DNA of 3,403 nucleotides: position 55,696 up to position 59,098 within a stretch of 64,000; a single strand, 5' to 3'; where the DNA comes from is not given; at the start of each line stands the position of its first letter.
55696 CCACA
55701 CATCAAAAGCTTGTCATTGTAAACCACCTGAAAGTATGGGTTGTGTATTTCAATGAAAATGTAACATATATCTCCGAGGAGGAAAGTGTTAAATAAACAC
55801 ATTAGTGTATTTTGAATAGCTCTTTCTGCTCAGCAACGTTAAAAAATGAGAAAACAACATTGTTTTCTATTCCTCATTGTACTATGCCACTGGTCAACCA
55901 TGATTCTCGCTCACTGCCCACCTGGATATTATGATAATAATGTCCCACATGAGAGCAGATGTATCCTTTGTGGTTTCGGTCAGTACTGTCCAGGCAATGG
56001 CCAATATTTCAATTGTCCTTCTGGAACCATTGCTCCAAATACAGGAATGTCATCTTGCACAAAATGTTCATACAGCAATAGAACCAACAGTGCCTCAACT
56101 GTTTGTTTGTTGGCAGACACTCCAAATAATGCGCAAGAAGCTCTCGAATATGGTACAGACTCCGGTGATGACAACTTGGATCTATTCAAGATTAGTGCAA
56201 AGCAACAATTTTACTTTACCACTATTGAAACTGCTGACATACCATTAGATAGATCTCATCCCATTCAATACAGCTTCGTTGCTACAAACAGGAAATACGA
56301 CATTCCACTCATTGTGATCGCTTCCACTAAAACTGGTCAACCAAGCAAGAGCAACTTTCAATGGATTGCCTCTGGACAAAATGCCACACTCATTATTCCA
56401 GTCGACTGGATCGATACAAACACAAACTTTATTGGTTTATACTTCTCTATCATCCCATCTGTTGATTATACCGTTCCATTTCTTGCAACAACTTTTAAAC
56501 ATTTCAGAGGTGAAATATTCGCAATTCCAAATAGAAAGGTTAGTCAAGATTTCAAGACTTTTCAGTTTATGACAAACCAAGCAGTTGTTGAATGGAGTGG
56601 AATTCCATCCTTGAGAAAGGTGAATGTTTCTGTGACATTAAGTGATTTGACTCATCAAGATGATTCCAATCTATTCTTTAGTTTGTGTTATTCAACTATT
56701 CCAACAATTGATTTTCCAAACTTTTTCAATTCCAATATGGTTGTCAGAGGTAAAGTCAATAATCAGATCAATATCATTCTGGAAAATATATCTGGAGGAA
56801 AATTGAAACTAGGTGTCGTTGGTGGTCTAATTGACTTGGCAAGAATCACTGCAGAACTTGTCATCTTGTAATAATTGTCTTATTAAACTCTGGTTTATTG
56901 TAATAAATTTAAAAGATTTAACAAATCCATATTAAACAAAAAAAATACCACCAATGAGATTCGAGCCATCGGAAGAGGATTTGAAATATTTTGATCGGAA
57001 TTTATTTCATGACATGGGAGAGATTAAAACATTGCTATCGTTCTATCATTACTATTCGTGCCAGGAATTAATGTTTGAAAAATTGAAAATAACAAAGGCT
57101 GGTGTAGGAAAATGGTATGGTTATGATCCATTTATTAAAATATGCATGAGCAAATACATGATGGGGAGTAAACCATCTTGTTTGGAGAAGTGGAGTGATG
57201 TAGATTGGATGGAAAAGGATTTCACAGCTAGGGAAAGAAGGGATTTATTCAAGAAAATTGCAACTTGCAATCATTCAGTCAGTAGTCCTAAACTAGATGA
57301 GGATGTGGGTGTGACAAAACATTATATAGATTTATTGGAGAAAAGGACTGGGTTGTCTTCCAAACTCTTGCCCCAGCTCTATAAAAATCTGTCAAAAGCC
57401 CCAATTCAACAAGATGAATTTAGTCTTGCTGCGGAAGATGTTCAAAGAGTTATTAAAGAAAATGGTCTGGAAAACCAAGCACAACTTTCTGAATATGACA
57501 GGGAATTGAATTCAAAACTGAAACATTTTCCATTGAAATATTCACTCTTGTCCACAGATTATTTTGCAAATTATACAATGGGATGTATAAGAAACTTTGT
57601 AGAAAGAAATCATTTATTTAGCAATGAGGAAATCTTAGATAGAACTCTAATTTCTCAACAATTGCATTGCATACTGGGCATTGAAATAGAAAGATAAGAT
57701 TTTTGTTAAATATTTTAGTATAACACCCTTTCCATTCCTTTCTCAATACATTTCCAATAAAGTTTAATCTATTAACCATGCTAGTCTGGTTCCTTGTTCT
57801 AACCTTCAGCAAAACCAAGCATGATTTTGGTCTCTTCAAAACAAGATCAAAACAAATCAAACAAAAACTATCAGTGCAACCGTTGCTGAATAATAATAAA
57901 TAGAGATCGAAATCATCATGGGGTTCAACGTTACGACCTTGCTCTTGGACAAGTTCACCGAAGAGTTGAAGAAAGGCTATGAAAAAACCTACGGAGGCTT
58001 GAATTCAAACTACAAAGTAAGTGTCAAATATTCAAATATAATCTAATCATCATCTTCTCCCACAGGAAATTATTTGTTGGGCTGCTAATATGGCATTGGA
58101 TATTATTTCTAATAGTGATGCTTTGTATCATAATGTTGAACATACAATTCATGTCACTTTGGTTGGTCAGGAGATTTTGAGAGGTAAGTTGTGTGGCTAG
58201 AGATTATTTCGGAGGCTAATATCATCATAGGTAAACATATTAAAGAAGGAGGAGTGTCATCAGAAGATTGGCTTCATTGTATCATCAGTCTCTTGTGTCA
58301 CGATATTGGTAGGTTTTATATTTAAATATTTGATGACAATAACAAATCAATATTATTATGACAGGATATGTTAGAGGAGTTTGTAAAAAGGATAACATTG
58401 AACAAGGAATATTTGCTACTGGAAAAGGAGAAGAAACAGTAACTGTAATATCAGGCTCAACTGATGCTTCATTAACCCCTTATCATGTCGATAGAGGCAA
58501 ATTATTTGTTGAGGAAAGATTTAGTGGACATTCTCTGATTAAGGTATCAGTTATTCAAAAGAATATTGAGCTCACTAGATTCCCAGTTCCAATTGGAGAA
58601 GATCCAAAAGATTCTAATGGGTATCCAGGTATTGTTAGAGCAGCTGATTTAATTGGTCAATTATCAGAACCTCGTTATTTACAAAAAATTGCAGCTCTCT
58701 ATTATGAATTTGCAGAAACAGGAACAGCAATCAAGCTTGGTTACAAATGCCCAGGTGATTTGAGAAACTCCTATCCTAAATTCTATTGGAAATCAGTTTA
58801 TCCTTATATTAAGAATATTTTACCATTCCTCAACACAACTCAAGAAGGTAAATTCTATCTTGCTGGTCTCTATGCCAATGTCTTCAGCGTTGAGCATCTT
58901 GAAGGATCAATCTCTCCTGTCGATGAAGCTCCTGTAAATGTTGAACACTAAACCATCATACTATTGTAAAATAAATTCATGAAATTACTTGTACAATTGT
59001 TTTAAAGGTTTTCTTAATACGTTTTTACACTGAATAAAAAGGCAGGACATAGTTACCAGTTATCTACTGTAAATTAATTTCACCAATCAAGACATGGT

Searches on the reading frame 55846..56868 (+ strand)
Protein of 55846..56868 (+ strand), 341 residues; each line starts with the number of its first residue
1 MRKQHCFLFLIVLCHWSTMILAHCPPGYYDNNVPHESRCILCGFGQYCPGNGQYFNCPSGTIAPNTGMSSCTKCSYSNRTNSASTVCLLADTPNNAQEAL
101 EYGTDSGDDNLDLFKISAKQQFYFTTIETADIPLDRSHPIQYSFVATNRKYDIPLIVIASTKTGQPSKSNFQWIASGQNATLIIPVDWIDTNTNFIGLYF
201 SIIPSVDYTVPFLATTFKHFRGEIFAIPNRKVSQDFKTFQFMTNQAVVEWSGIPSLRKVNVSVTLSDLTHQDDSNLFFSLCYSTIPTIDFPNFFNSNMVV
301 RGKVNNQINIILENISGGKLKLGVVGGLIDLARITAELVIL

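Call 41: find_encoding_contigs(protein=window:55846-56868:+, flank=10000, max_places=4)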
Protein window:55846-56868:+ (341 aa): no gene with exactly this product is on record in the collection.

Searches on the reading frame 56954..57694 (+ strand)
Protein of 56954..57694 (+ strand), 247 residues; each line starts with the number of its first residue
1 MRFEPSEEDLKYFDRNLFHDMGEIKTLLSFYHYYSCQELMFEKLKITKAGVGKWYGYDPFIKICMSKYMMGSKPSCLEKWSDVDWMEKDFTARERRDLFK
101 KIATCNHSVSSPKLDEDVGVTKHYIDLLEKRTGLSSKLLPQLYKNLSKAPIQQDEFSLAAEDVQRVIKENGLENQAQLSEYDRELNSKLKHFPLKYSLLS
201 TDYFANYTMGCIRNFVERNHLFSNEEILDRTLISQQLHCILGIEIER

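Call 44: find_encoding_contigs(protein=window:56954-57694:+, flank=10000, max_places=6)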
Protein window:56954-57694:+ (247 aa): no gene with exactly this product is on record in the collection.

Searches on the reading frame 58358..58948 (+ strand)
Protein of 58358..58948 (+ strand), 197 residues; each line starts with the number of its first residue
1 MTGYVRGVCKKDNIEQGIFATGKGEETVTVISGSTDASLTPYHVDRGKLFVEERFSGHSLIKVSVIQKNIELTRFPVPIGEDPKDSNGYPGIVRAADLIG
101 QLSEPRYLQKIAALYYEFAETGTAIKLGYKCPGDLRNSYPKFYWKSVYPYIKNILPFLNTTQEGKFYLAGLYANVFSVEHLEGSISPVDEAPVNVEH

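Call 38: search_protein_families(library=pfam, proteins=[window:58358-58948:+], max_evalue=0.0001)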
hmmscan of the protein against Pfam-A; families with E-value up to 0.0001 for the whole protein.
window:58358-58948:+ (197 aa): 0 families

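Call 42: find_encoding_contigs(protein=window:58358-58948:+, flank=10000, max_places=4)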
Protein window:58358-58948:+ (197 aa): 2 contigs read that carry it; 2 places shown.
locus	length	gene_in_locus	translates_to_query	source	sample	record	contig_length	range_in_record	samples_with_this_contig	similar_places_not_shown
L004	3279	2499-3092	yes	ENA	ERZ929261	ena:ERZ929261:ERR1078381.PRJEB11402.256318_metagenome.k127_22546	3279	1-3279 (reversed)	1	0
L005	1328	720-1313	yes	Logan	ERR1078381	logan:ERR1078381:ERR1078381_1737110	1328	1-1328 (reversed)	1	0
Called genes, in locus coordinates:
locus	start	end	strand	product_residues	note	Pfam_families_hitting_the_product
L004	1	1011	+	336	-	?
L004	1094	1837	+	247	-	-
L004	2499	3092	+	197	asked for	PF28239:Npun_R2479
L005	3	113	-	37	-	?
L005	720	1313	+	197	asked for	PF28239:Npun_R2479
